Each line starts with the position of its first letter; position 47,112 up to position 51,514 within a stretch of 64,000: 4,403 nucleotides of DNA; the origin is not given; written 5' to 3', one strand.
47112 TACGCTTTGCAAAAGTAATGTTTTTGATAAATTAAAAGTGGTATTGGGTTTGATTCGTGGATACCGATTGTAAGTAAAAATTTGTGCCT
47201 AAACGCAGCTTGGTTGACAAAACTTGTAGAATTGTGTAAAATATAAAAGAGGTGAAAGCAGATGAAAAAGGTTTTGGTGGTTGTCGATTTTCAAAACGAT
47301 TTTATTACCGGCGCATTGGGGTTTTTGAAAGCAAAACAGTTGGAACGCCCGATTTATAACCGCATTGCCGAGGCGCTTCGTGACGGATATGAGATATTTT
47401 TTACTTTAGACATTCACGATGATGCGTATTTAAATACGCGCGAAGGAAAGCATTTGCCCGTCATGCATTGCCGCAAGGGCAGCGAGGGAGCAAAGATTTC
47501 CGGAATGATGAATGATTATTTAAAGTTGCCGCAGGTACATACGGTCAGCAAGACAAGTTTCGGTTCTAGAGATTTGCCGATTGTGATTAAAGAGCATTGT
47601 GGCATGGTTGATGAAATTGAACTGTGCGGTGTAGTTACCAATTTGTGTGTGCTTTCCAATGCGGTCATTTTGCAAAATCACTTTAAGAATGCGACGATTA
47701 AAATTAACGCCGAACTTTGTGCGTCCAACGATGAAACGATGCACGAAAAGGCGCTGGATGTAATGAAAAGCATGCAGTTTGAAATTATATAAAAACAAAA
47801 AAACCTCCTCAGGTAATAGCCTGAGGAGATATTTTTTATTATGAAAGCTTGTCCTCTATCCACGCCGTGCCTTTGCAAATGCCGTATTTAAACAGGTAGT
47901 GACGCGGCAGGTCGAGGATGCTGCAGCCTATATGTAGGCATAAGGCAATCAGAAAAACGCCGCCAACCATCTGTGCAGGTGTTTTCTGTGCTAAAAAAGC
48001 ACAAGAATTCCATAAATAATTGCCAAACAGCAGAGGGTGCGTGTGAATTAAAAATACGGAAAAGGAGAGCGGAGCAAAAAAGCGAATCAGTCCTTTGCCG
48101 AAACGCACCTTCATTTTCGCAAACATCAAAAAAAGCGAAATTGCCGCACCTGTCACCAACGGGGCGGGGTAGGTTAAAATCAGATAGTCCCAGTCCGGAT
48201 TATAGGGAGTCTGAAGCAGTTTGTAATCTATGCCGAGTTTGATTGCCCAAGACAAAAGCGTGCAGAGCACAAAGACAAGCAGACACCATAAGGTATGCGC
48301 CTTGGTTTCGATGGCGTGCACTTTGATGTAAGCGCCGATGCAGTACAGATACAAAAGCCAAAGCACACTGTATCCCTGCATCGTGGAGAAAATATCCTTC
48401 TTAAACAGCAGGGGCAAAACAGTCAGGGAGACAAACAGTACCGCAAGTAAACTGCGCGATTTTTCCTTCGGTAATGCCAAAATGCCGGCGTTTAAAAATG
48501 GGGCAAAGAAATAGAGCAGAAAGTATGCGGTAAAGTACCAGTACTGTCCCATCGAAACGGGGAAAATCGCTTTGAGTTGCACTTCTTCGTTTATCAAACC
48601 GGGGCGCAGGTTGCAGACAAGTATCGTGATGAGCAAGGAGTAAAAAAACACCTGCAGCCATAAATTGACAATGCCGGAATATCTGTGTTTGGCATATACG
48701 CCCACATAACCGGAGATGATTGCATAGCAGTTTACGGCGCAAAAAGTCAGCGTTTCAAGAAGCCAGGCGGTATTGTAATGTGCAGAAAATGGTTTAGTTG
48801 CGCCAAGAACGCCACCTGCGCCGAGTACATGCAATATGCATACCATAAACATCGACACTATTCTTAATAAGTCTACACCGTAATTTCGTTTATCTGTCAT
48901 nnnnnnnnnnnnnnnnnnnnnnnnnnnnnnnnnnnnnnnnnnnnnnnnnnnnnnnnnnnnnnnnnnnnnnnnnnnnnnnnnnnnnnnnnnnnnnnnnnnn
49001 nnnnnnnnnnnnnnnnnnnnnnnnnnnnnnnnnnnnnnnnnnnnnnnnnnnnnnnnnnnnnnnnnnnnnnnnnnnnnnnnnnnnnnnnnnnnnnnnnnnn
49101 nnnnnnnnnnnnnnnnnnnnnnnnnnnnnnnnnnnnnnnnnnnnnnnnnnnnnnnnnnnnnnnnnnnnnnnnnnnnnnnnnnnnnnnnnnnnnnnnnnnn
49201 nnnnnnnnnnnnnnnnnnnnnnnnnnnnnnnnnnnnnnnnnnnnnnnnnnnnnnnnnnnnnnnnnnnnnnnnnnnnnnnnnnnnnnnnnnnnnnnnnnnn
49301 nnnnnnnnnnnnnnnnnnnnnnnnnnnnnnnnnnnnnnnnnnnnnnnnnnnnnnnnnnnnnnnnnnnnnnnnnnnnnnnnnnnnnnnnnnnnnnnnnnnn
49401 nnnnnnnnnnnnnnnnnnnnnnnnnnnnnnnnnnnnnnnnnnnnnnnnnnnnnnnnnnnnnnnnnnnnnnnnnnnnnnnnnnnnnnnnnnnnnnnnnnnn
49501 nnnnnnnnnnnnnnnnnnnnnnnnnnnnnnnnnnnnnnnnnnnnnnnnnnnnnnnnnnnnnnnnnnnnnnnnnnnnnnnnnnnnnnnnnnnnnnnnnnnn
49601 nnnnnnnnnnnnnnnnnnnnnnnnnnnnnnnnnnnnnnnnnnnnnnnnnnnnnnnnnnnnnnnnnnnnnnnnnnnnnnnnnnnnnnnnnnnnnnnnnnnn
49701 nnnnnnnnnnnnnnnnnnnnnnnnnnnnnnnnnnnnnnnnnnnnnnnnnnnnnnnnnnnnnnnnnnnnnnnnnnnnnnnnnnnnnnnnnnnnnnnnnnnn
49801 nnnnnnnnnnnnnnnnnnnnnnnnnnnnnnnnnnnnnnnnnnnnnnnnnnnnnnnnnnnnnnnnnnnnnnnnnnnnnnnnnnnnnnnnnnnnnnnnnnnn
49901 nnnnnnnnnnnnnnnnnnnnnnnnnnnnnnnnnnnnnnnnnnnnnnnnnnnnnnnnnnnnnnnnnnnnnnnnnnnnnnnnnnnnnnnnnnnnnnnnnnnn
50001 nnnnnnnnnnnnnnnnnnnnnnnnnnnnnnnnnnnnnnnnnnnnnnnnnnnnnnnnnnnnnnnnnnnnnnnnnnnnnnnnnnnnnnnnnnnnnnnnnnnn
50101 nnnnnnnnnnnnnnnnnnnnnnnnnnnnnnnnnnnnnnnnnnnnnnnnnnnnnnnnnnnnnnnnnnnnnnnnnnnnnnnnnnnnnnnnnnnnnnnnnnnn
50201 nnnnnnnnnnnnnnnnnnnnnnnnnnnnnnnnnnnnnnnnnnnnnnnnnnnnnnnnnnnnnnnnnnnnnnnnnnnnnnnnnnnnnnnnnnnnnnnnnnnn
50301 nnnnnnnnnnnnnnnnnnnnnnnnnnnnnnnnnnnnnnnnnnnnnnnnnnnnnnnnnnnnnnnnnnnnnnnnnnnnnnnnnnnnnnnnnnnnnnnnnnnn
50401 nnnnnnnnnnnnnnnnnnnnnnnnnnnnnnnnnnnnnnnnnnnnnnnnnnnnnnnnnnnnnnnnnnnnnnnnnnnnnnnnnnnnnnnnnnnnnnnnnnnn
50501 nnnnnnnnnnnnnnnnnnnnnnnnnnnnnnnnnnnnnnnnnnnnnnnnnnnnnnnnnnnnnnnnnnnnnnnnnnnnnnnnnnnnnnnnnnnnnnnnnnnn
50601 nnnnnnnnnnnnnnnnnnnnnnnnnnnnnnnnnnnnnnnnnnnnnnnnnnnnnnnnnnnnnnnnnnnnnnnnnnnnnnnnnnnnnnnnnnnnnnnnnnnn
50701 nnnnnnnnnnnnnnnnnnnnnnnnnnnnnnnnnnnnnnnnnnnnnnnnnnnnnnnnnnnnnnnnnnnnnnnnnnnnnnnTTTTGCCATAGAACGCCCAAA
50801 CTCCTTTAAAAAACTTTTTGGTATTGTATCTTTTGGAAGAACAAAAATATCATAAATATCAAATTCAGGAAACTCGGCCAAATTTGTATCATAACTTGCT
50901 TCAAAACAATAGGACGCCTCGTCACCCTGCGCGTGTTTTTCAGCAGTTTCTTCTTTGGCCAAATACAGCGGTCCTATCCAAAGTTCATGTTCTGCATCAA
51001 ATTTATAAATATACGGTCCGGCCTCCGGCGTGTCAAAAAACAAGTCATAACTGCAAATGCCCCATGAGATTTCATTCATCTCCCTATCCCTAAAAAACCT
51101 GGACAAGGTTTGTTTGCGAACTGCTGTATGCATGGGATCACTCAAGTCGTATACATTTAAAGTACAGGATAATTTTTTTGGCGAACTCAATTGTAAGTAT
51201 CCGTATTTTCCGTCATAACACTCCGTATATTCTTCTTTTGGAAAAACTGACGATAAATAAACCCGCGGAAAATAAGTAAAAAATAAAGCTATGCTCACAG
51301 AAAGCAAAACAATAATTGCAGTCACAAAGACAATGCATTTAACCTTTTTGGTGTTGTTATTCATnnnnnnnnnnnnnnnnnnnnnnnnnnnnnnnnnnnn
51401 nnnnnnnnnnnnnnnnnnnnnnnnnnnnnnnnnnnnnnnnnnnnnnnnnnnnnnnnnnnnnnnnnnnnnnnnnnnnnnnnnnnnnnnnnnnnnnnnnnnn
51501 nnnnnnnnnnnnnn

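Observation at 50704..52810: Low-GC two-gene cassette of unknown function next to azlCD and the tRNA genes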

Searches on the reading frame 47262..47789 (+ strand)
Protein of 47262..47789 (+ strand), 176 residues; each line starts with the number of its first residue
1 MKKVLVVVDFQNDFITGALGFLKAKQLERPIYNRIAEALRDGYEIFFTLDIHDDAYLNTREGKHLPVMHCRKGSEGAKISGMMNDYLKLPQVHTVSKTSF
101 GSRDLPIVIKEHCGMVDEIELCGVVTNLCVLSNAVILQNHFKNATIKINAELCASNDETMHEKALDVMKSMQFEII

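Call 50: search_protein_families(library=pfam, proteins=[window:47262-47789:+], max_evalue=0.0001)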
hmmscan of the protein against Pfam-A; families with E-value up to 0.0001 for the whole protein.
window:47262-47789:+ (176 aa): 1 family
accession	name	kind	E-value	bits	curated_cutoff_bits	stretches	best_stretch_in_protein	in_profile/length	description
PF00857.26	Isochorismatase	-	5.7e-17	62.8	27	1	4-172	2-167/175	Isochorismatase domain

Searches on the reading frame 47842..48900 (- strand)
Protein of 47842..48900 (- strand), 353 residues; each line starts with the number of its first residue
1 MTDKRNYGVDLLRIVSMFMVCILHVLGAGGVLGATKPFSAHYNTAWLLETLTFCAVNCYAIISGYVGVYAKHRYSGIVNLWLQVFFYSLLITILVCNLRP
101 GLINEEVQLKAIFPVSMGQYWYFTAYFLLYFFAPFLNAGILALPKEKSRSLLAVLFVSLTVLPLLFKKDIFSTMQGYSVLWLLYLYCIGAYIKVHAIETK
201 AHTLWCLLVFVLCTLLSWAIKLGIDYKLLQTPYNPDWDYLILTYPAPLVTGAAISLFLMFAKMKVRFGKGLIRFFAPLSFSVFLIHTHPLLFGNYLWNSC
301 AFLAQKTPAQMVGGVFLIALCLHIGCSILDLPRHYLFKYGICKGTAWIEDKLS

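Call 50: search_protein_families(library=pfam, proteins=[window:47842-48900:-], max_evalue=0.0001)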
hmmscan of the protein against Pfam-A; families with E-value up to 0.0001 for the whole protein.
window:47842-48900:- (353 aa): 1 family
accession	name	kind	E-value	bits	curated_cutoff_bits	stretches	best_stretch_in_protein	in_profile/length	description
PF01757.29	Acyl_transf_3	-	4e-25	89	31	1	6-318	1-317/326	Acyltransferase domain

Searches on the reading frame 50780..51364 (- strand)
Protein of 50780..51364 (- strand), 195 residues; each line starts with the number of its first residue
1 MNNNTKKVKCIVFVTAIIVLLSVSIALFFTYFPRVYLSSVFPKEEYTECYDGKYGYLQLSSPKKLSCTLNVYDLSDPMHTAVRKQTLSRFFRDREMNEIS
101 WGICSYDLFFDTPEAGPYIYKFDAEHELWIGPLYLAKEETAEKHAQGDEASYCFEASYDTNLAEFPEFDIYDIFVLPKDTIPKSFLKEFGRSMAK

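Call 4: search_protein_families(library=pfam, proteins=[window:50780-51364:-], max_evalue=1)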
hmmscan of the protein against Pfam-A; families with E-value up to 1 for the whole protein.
window:50780-51364:- (195 aa): 0 families

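Call 5: search_protein_families(library=ncbifam, proteins=[window:50780-51364:-], max_evalue=1)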
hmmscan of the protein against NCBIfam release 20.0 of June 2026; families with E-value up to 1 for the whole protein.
window:50780-51364:- (195 aa): 1 family
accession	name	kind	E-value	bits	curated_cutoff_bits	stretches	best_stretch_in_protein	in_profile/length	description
NF047981.1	RC1041_fam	subfamily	0.14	11.9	90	1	3-32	16-41/57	RC1041 family protein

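Call 14: find_homologous_proteins(query=window:50780-51364:-)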
Query window:50780-51364:- (195 aa): 11 proteins with E <= 0.001 among 37 candidates.
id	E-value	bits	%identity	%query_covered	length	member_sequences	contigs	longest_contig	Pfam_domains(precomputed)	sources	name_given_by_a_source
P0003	3.0e-129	447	100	100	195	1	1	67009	-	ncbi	-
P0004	2.4e-68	248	58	100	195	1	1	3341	-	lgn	-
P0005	2.1e-63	232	53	100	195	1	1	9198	-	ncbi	-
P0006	9.7e-63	230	53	100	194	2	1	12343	-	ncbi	-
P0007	1.6e-43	167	55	74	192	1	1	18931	-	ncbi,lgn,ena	-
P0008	2.6e-43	166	47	94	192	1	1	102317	-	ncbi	-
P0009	1.1e-42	164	43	97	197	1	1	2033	-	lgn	-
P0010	9.5e-41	158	57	61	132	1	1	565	-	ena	-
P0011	8.3e-39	151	44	92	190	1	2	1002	-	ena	-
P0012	4.2e-29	120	47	62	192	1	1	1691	-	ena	-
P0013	1.7e-27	115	54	49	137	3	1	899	-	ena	-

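Call 15: find_encoding_contigs(protein=P0008, flank=10000)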
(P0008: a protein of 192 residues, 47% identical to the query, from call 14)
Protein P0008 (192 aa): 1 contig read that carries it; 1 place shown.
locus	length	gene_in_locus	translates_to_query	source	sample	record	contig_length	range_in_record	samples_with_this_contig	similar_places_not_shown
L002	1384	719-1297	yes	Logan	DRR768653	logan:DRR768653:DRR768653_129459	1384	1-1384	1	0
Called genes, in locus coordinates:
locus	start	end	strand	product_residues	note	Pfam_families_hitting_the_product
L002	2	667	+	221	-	?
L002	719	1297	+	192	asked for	-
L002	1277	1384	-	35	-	?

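Call 16: find_encoding_contigs(protein=P0007, flank=10000)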
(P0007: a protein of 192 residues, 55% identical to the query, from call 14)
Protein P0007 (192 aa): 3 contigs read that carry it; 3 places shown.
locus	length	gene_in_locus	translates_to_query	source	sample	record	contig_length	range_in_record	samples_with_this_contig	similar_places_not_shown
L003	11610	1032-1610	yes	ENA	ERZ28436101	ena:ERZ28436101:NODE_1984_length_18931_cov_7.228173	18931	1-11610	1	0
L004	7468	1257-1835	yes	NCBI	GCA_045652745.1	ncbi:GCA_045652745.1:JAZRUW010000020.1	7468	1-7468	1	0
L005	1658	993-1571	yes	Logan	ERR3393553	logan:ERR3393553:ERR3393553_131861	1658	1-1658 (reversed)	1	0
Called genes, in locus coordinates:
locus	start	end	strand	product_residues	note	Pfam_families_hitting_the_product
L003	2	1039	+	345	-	?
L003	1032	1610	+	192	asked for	-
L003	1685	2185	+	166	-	-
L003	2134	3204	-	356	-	PF01063:Aminotran_4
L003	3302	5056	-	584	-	PF02690:Na_Pi_cotrans, PF01895:PhoU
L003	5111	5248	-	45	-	-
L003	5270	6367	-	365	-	PF03977:OAD_beta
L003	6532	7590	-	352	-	PF04055:Radical_SAM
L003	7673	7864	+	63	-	PF11213:DUF3006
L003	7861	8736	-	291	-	PF12833:HTH_18, PF00165:HTH_AraC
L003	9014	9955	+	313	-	PF00294:PfkB, PF08543:Phos_pyr_kin (faint)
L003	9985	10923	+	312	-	-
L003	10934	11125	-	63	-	-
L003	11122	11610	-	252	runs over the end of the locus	PF00753:Lactamase_B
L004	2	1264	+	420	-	?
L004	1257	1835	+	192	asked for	-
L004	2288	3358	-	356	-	PF01063:Aminotran_4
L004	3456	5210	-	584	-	PF02690:Na_Pi_cotrans, PF01895:PhoU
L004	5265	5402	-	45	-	-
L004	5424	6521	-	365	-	PF03977:OAD_beta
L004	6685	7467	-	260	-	?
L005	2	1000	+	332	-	?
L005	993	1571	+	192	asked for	-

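Call 17: find_encoding_contigs(protein=P0006, flank=10000)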
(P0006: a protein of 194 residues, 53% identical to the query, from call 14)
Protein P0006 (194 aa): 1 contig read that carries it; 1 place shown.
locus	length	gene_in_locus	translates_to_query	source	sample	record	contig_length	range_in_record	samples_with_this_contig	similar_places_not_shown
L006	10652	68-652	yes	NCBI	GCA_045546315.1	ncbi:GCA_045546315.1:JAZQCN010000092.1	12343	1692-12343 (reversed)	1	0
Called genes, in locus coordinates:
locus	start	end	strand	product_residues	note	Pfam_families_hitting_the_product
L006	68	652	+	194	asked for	-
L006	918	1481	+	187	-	-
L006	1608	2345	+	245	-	-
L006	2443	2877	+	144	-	-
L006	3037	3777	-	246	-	PF13191:AAA_16 (faint), PF00005:ABC_tran, PF02463:SMC_N, PF09818:ABC_ATPase (faint), PF13304:AAA_21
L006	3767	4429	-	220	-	PF00528:BPD_transp_1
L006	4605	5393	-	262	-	PF00497:SBP_bac_3 (weak), PF12974:Phosphonate-bd (faint), PF00497:SBP_bac_3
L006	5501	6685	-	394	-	PF05636:HIGH_NTase1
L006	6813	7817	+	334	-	PF01515:PTA_PTB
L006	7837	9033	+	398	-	PF00871:Acetate_kinase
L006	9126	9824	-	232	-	PF20582:UPF0758_N (weak), PF04002:RadC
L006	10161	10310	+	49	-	PF00471:Ribosomal_L33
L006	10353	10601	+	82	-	PF00584:SecE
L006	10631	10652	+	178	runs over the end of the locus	PF02357:NusG, PF00467:KOW (weak)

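Call 18: find_encoding_contigs(protein=P0005, flank=10000)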
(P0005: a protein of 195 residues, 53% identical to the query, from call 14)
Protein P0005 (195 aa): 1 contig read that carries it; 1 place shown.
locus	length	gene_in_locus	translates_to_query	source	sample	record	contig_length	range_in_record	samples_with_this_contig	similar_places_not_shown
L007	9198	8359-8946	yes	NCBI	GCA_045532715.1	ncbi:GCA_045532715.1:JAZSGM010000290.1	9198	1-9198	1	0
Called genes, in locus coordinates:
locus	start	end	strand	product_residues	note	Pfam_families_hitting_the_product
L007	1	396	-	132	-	?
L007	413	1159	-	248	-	PF07486:Hydrolase_2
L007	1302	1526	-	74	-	-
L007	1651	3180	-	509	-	PF13396:PLDc_N, PF13091:PLDc_2, PF00614:PLDc (weak), PF13091:PLDc_2, PF00614:PLDc (weak)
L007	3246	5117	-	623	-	PF12831:FAD_oxidored, PF13646:HEAT_2 (faint)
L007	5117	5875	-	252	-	-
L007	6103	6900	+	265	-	PF02311:AraC_binding, PF00165:HTH_AraC (faint), PF12833:HTH_18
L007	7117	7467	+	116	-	-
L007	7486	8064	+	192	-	-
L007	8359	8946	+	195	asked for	-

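Call 53: predict_structure(alignment_id=A6)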
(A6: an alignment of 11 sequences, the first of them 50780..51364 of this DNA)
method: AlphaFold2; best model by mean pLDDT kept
length: 195 residues; sequences in the alignment: 11
mean_pLDDT: 75.2   pTM: 0.66
mean pLDDT of the five models: 75.2, 71.8, 68.8, 67.6, 63.7
residues with pLDDT >= 90: 40; 70-90: 75; 50-70: 71; < 50: 9
segments of 3 or more residues with pLDDT < 50: 61-68
pLDDT, mean of each block of 10 residues (from residue 1): 65 87 82 65 61 59 46 57 61 66 78 76 83 92 93 91 88 93 86 77
secondary structure, 60 per line:
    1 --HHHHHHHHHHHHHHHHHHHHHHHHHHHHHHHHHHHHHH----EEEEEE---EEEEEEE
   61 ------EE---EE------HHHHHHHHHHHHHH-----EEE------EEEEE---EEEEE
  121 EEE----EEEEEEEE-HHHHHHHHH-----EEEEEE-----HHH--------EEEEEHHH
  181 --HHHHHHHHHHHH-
elements in order: H3-40 E45-50 E54-60 H80-93 E99-101 E108-112 E116-123 E128-135 H137-145 E151-156 E173-177 H183-194

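Call 56: fold_search(model_id=the predicted structure, library=pdb)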
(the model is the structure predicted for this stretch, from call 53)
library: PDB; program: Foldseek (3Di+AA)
matches with E <= 10: 453; with E <= 0.001: 0
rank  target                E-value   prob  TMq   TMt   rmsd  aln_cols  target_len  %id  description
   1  9jb5_B                4.8e-01  0.15  0.17  0.25  11.2       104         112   14  Crystal structure of Arabidopsis theliana FRATAXIN HOMOLOG (released 2025-01-01)
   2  7r81_F2               5.4e-01  0.04  0.13  0.11  15.2       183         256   13  Structure of the translating Neurospora crassa ribosome arrested by cycloheximide (released 2021-12-01)
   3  8xla_B                5.7e-01  0.04  0.13  0.07  16.7       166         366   11  Mismatch Repair Complex (released 2025-04-16)
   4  8pk8_E                6.0e-01  0.16  0.18  0.26  10.9       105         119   13  Structure of the human mitochondrial iron-sulfur cluster biosynthesis complex during persulfide transfer (persulfide o (released 2024-05-01)
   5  9jb5_A                6.4e-01  0.20  0.20  0.28  11.9       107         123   13  Crystal structure of Arabidopsis theliana FRATAXIN HOMOLOG (released 2025-01-01)
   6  4ycz_A                6.4e-01  0.10  0.15  0.05  13.7       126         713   10  Y-COMPLEX HUB (NUP85-NUP120-NUP145C-SEC13 COMPLEX) FROM M. THERMOPHILA (A.K.A. T. HETEROTHALLICA) (released 2015-04-01)
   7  9ho5_A                6.8e-01  0.15  0.18  0.26  10.8       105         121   13  Crystal Structure of the Human Frataxin protein in complex with a tailored Camelid Nanobody 4A7 (released 2025-12-24)
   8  9euy_A                6.8e-01  0.05  0.15  0.09  17.8       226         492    7  Cryo-EM structure of the full-length Pseudomonas aeruginosa bacteriophytochrome in its Pfr state (released 2024-09-04)
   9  6ntr_C                7.2e-01  0.04  0.13  0.11  15.2       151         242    7  Crystal Structure of Beta-barrel-like Protein of Domain of Unknown Function DUF1849 from Brucella abortus (released 2019-02-13)
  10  6nzu_I                8.5e-01  0.21  0.17  0.25   5.8        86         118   12  Structure of the human frataxin-bound iron-sulfur cluster assembly complex (released 2019-05-22)
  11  6et7_A                8.5e-01  0.08  0.20  0.09  16.1       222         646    6  Activated heterodimer of the bacteriophytochrome regulated diguanylyl cyclase variant - S505V A526V - from Idiomarina  (released 2018-06-13)
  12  5ogb                  9.0e-01  0.10  0.13  0.17  12.9       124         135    7  Human Cellular Retinoic Acid Binding Protein II (CRABPII) with bound synthetic retinoid DC360. (released 2018-10-24)
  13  7wb4_h                9.5e-01  0.14  0.15  0.10  14.4        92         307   11  Cryo-EM structure of the NR subunit from X. laevis NPC (released 2022-03-02)
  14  3s5d                  9.5e-01  0.12  0.18  0.26  11.6       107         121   14  Crystal structure of human frataxin variant W155A (released 2011-06-29)
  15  3iko_A                9.5e-01  0.11  0.17  0.13  13.5       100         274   11  Crystal structure of the heterotrimeric Sec13-Nup145C-Nup84 nucleoporin complex (released 2009-10-13)
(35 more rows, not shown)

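Call 58: list_cluster_members(proteins=[P0003, P0002, P0008, P0014, P0020])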
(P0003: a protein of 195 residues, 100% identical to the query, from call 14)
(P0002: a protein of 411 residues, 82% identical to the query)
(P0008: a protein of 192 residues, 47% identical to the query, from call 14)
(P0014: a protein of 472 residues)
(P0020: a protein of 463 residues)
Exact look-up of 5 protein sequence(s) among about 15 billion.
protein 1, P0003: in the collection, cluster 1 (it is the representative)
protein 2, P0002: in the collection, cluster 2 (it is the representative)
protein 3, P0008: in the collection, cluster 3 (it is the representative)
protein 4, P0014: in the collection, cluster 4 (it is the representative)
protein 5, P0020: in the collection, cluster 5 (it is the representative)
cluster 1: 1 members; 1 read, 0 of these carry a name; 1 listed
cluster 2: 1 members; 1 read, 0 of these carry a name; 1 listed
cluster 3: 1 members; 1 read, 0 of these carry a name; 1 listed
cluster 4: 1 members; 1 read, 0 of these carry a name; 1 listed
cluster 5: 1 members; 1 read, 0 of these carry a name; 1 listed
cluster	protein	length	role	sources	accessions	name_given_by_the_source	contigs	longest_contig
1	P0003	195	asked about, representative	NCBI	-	-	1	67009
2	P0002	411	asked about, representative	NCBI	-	-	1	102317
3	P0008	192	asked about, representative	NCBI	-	-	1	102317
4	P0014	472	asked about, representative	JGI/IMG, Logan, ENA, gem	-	-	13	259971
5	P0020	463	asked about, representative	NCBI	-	-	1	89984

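Call 59: find_encoding_contigs(protein=P0003, flank=3000, max_places=3)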
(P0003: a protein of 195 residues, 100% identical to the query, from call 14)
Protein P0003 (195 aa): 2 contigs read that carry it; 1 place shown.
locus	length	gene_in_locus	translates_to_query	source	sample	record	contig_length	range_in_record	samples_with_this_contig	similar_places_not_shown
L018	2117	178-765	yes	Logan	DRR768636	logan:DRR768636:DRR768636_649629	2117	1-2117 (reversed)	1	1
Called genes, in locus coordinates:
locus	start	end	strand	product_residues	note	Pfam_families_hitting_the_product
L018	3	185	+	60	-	?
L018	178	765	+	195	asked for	-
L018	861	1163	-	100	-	PF05437:AzlD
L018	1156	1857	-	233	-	PF03591:AzlC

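Call 71: search_protein_families(library=phrogs, proteins=[window:50780-51364:-], max_evalue=0.1)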
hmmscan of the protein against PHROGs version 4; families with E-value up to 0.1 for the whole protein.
window:50780-51364:- (195 aa): 0 families

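Call 72: search_protein_families(library=padloc, proteins=[window:50780-51364:-], max_evalue=0.1)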
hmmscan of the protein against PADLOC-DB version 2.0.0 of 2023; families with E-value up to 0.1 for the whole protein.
window:50780-51364:- (195 aa): 0 families
